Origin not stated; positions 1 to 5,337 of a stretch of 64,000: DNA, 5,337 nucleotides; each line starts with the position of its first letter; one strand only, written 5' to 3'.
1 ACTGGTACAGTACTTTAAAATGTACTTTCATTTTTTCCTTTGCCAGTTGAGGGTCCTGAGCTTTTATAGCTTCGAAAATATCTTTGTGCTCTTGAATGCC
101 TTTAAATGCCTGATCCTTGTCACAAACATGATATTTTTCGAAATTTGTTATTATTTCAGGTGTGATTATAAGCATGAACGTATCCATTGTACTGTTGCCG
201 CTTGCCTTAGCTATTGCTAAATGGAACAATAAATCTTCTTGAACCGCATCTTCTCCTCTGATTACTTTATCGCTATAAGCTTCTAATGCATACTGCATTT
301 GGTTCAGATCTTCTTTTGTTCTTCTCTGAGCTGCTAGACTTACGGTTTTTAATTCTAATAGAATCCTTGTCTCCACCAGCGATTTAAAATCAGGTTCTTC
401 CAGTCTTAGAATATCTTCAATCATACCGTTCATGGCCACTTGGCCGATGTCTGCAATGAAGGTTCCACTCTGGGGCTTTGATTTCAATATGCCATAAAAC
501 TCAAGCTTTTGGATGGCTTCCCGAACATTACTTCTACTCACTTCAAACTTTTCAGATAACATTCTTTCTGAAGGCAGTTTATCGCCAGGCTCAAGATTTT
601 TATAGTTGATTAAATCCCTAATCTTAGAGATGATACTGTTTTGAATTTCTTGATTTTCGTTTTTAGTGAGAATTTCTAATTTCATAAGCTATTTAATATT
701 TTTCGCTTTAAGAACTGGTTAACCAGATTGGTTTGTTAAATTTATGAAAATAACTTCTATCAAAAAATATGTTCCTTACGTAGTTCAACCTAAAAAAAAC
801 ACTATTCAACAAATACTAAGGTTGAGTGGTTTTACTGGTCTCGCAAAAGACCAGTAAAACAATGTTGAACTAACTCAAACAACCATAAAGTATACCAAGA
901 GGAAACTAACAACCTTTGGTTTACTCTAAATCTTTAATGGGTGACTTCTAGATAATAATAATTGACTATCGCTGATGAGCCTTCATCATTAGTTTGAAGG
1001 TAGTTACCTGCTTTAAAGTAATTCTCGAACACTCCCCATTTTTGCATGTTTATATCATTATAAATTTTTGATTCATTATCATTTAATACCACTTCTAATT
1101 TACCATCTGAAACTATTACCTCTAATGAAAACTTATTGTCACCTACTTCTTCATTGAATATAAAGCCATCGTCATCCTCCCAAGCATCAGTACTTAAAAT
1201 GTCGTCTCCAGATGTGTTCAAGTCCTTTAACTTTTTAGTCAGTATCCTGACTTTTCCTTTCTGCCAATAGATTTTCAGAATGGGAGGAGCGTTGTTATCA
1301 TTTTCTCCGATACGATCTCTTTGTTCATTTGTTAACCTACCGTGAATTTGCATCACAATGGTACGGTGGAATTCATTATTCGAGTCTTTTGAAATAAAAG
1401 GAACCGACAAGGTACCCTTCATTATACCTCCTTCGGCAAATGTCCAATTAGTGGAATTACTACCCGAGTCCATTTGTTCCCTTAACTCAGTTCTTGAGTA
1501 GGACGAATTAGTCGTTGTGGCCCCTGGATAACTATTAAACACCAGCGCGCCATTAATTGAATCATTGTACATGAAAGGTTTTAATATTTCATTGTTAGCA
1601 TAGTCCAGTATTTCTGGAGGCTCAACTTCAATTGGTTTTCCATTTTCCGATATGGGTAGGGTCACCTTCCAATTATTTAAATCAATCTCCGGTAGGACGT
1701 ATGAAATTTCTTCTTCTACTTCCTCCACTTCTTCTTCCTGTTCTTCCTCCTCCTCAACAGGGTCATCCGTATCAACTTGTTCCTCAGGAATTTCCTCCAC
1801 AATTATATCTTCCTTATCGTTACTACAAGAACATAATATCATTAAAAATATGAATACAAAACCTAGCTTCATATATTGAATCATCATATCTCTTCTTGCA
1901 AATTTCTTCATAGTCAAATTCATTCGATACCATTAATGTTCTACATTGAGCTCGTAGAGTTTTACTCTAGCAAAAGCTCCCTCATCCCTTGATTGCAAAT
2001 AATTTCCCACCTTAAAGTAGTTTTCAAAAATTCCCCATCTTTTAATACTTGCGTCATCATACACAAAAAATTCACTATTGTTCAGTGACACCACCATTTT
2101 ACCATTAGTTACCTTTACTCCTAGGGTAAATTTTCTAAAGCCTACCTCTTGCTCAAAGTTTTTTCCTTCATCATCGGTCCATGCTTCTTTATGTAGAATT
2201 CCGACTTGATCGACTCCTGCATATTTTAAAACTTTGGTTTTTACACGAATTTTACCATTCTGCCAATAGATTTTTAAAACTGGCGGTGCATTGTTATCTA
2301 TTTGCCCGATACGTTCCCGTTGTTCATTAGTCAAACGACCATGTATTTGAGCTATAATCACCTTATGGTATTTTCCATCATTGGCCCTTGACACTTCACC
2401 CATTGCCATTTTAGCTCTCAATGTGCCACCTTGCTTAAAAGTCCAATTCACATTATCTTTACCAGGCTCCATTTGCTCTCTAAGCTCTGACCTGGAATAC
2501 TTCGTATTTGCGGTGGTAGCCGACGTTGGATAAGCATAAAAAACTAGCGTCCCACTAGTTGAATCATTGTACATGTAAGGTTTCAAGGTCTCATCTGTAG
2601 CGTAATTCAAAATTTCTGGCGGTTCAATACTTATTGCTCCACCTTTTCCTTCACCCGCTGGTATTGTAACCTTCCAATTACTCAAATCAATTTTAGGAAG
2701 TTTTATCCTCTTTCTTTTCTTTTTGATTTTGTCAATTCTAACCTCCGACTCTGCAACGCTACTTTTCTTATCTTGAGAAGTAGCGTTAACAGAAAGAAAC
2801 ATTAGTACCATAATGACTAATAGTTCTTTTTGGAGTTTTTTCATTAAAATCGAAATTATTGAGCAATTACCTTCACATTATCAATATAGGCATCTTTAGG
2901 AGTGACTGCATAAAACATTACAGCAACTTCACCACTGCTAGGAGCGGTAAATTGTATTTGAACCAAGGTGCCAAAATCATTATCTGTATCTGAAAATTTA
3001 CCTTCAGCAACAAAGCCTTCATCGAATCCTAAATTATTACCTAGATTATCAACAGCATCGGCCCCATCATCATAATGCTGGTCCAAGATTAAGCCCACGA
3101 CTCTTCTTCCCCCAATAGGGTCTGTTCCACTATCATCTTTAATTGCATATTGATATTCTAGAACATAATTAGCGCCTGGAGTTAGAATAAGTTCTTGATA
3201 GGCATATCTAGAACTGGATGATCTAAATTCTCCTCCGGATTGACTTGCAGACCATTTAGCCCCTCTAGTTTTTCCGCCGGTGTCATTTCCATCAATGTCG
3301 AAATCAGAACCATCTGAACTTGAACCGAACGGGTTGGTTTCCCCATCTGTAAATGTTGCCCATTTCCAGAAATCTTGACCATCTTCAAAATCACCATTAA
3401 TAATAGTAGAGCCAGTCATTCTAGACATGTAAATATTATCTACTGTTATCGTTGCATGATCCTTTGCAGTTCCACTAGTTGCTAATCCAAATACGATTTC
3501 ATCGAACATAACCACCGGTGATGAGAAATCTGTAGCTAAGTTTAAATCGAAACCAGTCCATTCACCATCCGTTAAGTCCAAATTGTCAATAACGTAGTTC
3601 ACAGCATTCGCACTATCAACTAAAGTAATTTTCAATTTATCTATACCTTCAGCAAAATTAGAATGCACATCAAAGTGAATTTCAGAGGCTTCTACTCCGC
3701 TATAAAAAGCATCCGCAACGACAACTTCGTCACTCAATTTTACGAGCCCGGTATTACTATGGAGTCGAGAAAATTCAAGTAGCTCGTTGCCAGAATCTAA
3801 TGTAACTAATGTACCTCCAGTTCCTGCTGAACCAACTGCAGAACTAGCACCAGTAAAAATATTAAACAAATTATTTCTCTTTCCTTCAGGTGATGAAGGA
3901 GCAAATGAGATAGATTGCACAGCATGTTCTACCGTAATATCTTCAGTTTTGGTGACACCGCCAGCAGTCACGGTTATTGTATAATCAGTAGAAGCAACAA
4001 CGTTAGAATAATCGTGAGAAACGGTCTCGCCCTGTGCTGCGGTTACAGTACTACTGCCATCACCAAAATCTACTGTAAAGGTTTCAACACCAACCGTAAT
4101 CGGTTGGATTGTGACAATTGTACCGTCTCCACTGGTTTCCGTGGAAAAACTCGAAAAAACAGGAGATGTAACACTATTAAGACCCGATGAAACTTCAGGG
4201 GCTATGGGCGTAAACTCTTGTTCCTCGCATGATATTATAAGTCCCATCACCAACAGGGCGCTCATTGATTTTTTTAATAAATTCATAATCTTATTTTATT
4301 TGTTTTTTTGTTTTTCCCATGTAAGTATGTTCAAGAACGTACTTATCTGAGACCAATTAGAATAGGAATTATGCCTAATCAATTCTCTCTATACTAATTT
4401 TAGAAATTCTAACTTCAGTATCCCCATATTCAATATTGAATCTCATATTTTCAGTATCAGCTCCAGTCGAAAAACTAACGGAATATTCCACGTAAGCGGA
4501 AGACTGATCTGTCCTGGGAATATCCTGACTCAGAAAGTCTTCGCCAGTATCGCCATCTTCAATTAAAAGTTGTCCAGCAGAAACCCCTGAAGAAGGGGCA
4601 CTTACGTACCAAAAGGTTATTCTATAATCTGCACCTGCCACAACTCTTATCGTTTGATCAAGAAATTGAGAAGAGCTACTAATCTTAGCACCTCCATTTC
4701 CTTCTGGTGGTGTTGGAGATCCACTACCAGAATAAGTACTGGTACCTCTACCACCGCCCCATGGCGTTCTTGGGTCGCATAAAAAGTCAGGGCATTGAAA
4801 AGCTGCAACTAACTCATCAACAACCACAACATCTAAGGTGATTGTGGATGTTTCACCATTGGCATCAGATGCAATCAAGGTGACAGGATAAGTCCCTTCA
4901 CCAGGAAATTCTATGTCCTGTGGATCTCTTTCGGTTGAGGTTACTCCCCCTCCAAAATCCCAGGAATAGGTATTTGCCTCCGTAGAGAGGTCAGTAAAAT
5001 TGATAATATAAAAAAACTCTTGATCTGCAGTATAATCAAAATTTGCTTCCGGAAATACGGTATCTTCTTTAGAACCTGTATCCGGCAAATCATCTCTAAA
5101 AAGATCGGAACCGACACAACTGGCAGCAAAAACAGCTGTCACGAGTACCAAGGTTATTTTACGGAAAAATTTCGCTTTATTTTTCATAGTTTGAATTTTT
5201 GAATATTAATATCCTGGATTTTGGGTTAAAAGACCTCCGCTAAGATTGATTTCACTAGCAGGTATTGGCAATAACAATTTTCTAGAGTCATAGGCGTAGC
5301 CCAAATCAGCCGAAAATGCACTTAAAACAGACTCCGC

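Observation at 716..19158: A double-box operator fused to the -7 promoter box recurs at four promoters of the alginate locus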

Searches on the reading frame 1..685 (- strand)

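Call 8: search_protein_families(library=pfam, proteins=[window:1-685:-])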
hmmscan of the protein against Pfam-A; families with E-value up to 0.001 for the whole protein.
window:1-685:- (228 aa): 3 families
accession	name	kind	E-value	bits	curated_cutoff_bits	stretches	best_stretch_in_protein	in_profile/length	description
PF07729.17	FCD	-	4.1e-25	89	24.3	1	103-223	2-123/125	FCD domain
PF00392.27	GntR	-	2.5e-18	65.9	27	1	16-77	3-64/64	Bacterial regulatory proteins, gntR family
PF01325.25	Fe_dep_repress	-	0.00035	21.2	26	1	28-74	14-59/60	Iron dependent repressor, N-terminal DNA binding domain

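Call 16: find_related_loci(query=window:1-685:-, collection=genome_contigs, flank=10000)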
Query window:1-685:- (228 aa) in genome_contigs; peptide patterns used: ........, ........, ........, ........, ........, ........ (x = any residue, [..] = any of these).
545 stretches matched a pattern; 498 encode a relative of the query (tblastn E <= 1e-3); the best 80 are kept; 79 distinct loci.
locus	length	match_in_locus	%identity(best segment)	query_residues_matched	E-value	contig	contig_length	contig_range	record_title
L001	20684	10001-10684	97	1-228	2e-149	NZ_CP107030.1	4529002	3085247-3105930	Maribacter halichondriae strain Hal144 chromosome, complete genome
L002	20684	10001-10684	89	1-228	7e-137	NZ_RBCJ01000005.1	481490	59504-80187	Ulvibacterium marinum strain CCMM003 NODE_5_length_481490_cov_72.7568, whole genome shotgun sequence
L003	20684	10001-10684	88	1-228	8e-136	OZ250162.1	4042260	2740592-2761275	MAG: Aggregatimonas sp. isolate 7b32d0cd-9343-49ab-964f-e47d07a36462 genome assembly, chromosome: 1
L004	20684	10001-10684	88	1-228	9e-135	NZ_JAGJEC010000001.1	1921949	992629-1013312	Maribacter sp. MMG018 assembly_contig_1, whole genome shotgun sequence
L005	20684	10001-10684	89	1-228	5e-135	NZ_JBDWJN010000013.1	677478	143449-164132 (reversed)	MAG: Maribacter sp. isolate CI.62.F.A4_427_31 CI_62_F_A4_427_31_000000000013, whole genome shotgun sequence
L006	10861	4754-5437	86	1-228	3e-134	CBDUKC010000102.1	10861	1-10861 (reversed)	MAG TPA_asm: uncultured Maribacter sp. isolate SRR22808120_concoct_56 genome assembly, contig: ERZ25043458.5770, whole g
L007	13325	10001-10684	89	1-228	4e-134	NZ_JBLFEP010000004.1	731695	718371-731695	Maribacter sp. 2307UL18-2 2307UL18-2_4, whole genome shotgun sequence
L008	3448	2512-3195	87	1-228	3e-137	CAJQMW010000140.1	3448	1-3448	MAG: uncultured Maribacter sp. isolate 10_20180412_Bin_Bin_112 genome assembly, contig: c_000012806051, whole genome sho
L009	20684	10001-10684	87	1-228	4e-133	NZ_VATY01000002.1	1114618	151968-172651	Maribacter algarum strain RZ26 Scaffold2, whole genome shotgun sequence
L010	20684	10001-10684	87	1-228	5e-133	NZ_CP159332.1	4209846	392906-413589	Maribacter sp. LLG6340-A2 chromosome, complete genome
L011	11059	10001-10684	86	1-228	6e-133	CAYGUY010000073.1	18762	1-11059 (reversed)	MAG TPA_asm: uncultured Maribacter sp. isolate ERP117304_co3_123 genome assembly, contig: NODE_4183_length_18762_cov_18.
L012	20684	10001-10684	86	1-228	1e-132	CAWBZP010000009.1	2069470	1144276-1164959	MAG: uncultured Flavobacteriaceae bacterium isolate MFD03250.bin.1.178 genome assembly, contig: contig_4723, whole genom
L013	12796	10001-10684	86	1-228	8e-133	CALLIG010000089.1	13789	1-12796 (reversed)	MAG: uncultured Flavobacteriaceae bacterium isolate B3_Bin_METABAT__28_sub_1 genome assembly, contig: c_000000383691, wh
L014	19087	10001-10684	86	1-228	1e-132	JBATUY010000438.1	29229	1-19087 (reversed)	MAG: Pricia sp. isolate MFD12122_ilm_asm_bin36 k127_67231, whole genome shotgun sequence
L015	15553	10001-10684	86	1-228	5e-132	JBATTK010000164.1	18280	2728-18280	MAG: Saonia sp. isolate MFD12163_ilm_asm_bin4 k127_11589, whole genome shotgun sequence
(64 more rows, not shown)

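Call 24: search_solved_structures(query=window:1-685:-, max_evalue=0.00001)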
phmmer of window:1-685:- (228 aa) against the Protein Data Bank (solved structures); distinct sequences matched with E-value up to 0.00001: 13.
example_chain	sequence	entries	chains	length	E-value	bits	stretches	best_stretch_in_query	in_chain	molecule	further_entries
6az6_A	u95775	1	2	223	4.2e-19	72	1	22-223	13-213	GntR family transcriptional regulator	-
9jpj_C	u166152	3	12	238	5.9e-16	61.7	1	33-218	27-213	Pyruvate dehydrogenase complex repressor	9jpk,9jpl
7c7e_A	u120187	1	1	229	1e-14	57.6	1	24-217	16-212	Putative DNA-binding transcriptional regulator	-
2di3_A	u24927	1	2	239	4.6e-14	55.5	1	17-227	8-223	Bacterial regulatory proteins, GntR family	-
6on4_A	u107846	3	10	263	3.5e-11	46.1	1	16-223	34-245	HTH-type transcriptional repressor NanR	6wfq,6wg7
5kvr_A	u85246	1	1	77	1.5e-10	44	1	14-77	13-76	Pyruvate dehydrogenase complex repressor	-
8pqm_A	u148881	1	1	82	4.2e-10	42.6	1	12-79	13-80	FadR family transcriptional regulator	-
7xp0_A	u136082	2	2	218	1.1e-09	41.3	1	15-223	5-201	Probable transcriptional regulator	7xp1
9wfi_A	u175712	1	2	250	5.2e-08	35.8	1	10-166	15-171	Uncharacterized HTH-type transcriptional regulator Rv0494,Fatty acid metabolism regulator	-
9vkn_A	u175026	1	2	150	7.7e-08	35.2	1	100-218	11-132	Pyruvate dehydrogenase complex repressor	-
3sxy_A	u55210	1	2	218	2e-07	33.8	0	13-224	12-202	Transcriptional regulator, GntR family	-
3fms_A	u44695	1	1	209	2.3e-07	33.7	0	16-224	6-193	Transcriptional regulator, GntR family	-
7u5q_A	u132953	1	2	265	4.2e-07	32.8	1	26-225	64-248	Transcriptional regulator, GntR family protein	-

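Call 44: search_protein_families(library=ncbifam, proteins=[window:1-685:-])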
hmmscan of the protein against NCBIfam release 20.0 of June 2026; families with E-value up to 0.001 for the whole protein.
window:1-685:- (228 aa): 27 families (the best 25 are shown)
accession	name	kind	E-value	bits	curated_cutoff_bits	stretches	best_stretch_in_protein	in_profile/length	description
NF007741.0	PRK10421.1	equivalog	2.1e-35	122.4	311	1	12-224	6-227/262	transcriptional regulator LldR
NF003011.0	PRK03837.1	subfamily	1.2e-31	110.1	260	1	14-224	14-227/241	transcriptional regulator NanR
NF007001.0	PRK09464.1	equivalog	6.9e-26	91.4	330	1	9-223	6-225/254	pyruvate dehydrogenase complex transcriptional repressor PdhR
NF007442.0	PRK09990.1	equivalog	2.2e-20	73.2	301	1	7-224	4-229/256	transcriptional regulator GlcC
NF007588.0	PRK10225.1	equivalog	4.2e-19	68.8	442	1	13-224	9-225/257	Uxu operon transcriptional regulator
NF008571.0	PRK11523.1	equivalog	1.7e-18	67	396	1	10-223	5-218/258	transcriptional regulator ExuR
NF052282.1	PLP_TF_PdxR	equivalog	1.7e-14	53.8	320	1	15-88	3-76/448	MocR-like pyridoxine biosynthesis transcription factor PdxR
TIGR03338.1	phnR_burk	equivalog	3.7e-14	52.8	271.5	1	18-223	16-206/212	phosphonate utilization associated transcriptional regulator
TIGR02018.2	his_ut_repres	equivalog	1.2e-11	44.4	220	1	17-84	3-70/226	histidine utilization transcriptional repressor HutC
NF052281.1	rhizopine_MocR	equivalog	6.9e-11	41.5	650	1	6-86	11-91/479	rhizopine catabolism transcriptional regulator MocR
NF041547.1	GntR_LSA1692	equivalog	3.3e-10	40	275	1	16-79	4-67/233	GntR family transcriptional regulator, LSA1692 subfamily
TIGR02325.1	C_P_lyase_phnF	equivalog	3.4e-10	39.9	156.8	1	16-79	11-74/238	phosphonate metabolism transcriptional regulator PhnF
TIGR03337.1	phnR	equivalog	4.3e-10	39.7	296.75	1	18-78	6-66/231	phosphonate utilization transcriptional regulator PhnR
TIGR02404.1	trehalos_R_Bsub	equivalog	1.2e-09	38.2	211.95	1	17-86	4-73/233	trehalose operon repressor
NF052290.2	MocR_like_YczR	exception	1.8e-09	36.8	487.4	1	12-129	18-124/458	MocR-like transcription factor YczR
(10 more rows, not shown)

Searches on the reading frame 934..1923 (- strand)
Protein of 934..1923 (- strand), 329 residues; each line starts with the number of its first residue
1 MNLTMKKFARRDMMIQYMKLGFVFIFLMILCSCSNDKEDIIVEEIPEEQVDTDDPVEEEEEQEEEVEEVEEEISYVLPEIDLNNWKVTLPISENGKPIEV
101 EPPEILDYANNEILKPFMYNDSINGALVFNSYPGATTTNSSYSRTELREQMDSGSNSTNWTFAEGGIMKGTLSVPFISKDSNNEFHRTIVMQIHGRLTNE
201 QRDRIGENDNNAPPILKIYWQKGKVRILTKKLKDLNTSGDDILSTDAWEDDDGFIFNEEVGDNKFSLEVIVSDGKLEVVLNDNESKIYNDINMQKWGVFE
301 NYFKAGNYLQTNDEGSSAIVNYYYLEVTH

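Call 8: search_protein_families(library=pfam, proteins=[window:934-1923:-])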
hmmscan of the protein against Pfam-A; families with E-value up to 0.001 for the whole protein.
window:934-1923:- (329 aa): 1 family
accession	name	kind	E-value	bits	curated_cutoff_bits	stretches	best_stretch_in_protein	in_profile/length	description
PF08787.18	Alginate_lyase2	-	1.5e-51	175.9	29.7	1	80-329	1-225/225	Alginate lyase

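Call 43: find_encoding_contigs(protein=window:934-1923:-, flank=10000, max_places=4)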
Protein window:934-1923:- (329 aa): no gene with exactly this product is on record in the collection.

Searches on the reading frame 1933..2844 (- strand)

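Call 8: search_protein_families(library=pfam, proteins=[window:1933-2844:-])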
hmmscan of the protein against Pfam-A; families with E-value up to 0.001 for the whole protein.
window:1933-2844:- (303 aa): 1 family
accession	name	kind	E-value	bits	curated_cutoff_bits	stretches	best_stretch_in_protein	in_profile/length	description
PF08787.18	Alginate_lyase2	-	5.7e-50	170.6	29.7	1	52-303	1-225/225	Alginate lyase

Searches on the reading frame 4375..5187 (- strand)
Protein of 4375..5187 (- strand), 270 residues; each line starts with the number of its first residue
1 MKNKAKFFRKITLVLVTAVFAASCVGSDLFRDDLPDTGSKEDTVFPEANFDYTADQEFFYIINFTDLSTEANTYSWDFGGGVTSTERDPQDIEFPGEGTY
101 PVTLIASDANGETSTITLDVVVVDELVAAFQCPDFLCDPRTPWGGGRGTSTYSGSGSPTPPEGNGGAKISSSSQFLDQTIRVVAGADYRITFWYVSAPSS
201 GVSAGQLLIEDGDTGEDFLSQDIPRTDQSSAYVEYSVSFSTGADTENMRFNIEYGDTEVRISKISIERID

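Call 8: search_protein_families(library=pfam, proteins=[window:4375-5187:-])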
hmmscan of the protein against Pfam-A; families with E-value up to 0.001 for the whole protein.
window:4375-5187:- (270 aa): 3 families
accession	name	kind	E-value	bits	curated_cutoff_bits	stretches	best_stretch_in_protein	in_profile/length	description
PF18911.6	PKD_4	-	7.7e-11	42.3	27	1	53-122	15-85/85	PKD domain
PF00801.26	PKD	-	4.2e-07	30.3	23.5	1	64-117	19-76/80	PKD domain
PF02018.23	CBM_4_9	-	3.3e-06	28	25.9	1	151-256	26-133/136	Carbohydrate binding domain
